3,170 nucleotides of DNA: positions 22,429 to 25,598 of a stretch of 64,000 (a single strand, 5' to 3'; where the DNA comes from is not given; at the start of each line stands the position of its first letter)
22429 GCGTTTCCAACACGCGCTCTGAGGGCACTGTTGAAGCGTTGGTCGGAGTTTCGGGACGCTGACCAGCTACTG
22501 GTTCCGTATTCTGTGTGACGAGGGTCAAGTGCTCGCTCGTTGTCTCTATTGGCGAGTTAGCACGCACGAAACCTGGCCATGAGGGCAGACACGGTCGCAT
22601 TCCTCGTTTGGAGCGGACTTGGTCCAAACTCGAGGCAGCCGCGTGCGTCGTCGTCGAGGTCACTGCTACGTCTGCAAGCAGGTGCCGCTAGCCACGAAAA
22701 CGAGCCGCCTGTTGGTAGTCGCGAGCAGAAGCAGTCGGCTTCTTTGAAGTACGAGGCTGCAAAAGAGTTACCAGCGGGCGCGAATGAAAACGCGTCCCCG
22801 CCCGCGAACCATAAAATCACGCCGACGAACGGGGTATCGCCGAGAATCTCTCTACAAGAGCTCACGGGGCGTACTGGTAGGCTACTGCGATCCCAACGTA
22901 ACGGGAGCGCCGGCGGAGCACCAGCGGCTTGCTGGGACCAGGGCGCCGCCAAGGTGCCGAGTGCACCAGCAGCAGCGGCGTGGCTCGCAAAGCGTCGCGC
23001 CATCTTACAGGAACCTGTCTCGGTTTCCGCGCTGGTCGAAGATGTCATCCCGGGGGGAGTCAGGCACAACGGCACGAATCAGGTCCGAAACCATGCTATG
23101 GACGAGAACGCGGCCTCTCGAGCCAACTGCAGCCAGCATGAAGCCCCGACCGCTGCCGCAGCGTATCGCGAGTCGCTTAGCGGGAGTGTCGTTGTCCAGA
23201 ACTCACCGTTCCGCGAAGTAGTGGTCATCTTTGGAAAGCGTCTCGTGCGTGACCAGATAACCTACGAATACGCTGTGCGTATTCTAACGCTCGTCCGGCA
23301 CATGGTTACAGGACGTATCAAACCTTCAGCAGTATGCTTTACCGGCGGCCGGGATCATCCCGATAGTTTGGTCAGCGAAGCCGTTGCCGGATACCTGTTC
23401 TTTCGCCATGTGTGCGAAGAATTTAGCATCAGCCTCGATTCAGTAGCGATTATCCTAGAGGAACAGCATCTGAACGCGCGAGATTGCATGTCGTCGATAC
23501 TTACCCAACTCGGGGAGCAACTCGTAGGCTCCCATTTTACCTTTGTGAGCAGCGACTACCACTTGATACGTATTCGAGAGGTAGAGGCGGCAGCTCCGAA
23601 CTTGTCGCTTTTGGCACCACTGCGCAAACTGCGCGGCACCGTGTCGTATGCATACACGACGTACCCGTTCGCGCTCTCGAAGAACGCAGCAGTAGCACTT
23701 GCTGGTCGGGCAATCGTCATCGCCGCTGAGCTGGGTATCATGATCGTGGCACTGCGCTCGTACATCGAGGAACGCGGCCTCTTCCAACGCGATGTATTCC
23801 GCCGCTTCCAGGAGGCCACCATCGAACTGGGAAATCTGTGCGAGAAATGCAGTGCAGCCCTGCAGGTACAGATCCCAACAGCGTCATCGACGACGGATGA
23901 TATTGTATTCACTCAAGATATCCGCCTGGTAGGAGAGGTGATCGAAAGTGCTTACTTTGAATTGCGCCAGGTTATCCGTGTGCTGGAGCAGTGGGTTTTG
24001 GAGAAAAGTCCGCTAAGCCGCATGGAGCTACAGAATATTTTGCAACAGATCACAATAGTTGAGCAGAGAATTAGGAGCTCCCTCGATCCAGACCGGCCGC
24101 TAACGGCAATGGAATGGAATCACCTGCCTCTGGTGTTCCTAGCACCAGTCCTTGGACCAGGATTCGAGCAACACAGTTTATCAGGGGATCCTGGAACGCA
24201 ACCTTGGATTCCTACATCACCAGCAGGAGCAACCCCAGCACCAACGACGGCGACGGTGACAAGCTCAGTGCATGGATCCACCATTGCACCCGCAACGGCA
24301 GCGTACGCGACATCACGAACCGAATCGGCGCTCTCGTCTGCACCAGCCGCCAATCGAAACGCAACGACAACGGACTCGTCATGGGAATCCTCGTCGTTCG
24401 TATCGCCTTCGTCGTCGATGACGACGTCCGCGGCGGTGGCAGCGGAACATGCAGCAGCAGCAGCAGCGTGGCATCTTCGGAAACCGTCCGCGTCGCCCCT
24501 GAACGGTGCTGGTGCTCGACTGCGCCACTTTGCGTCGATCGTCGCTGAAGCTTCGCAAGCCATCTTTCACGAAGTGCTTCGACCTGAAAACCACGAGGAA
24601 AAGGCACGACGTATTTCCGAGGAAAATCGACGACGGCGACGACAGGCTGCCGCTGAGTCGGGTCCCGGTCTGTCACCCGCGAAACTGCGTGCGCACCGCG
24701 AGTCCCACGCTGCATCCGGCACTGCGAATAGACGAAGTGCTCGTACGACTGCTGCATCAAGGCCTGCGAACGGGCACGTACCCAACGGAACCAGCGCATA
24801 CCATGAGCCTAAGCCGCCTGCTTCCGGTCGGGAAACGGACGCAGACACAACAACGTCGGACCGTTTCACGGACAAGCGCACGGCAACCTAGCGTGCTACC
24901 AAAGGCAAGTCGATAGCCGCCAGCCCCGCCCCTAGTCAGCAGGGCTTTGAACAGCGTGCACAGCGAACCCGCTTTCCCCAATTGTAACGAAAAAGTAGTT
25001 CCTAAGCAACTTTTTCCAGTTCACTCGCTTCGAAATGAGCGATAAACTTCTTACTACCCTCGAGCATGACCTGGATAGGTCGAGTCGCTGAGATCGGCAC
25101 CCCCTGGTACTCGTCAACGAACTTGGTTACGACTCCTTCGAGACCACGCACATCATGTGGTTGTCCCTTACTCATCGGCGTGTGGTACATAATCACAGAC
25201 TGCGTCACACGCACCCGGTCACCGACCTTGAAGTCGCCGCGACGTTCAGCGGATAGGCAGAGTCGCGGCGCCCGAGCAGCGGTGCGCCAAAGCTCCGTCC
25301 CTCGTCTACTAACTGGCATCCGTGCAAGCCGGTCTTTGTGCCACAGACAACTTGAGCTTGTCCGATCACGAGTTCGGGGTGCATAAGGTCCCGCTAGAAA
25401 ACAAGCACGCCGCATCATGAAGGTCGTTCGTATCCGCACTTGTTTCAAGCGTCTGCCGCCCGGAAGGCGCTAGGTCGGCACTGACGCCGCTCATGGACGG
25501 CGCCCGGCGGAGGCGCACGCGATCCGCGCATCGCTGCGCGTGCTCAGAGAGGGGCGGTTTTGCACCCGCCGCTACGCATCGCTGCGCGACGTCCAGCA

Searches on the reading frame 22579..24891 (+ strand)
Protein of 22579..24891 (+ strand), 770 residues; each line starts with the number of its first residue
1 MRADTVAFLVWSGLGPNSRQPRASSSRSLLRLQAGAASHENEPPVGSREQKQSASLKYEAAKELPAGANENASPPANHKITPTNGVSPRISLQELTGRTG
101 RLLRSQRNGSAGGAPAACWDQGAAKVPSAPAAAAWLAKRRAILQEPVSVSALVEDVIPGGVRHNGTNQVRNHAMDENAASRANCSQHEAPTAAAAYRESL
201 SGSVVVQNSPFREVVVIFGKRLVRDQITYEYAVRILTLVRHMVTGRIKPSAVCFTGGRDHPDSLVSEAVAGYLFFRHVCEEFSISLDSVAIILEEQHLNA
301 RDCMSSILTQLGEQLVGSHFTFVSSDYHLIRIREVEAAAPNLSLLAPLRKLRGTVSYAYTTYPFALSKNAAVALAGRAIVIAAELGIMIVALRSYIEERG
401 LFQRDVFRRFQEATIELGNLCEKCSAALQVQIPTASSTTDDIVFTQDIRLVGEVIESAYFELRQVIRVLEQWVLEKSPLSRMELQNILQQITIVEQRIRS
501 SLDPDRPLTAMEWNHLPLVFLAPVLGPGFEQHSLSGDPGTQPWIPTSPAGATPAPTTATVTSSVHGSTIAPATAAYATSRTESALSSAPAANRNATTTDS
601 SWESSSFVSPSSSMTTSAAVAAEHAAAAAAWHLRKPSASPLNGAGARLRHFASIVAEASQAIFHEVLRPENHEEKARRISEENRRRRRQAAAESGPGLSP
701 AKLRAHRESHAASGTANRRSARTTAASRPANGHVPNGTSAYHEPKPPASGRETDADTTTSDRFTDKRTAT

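Call 20: find_encoding_contigs(protein=window:22579-24891:+, flank=10000, max_places=10)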
Protein window:22579-24891:+ (770 aa): no gene with exactly this product is on record in the collection.

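Call 24: search_protein_families(library=pfam, proteins=[window:22579-24891:+], max_evalue=0.1)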
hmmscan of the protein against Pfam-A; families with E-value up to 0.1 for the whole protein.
window:22579-24891:+ (770 aa): 1 family
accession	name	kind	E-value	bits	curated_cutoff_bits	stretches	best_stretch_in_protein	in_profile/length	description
PF02698.23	DUF218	-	0.00024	21.5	27.6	1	214-339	2-103/133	DUF218 domain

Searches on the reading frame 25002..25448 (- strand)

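Call 24: search_protein_families(library=pfam, proteins=[window:25002-25448:-], max_evalue=0.1)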
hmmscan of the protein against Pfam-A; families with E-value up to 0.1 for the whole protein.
window:25002-25448:- (148 aa): 2 families
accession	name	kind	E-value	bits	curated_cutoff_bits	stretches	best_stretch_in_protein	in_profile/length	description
PF02941.21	FeThRed_A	-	9.3e-23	80.5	25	1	75-143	1-67/67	Ferredoxin thioredoxin reductase variable alpha chain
PF02211.21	NHase_beta_C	-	0.0026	18.6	27.7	1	68-115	7-50/98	Nitrile hydratase beta subunit, C-terminal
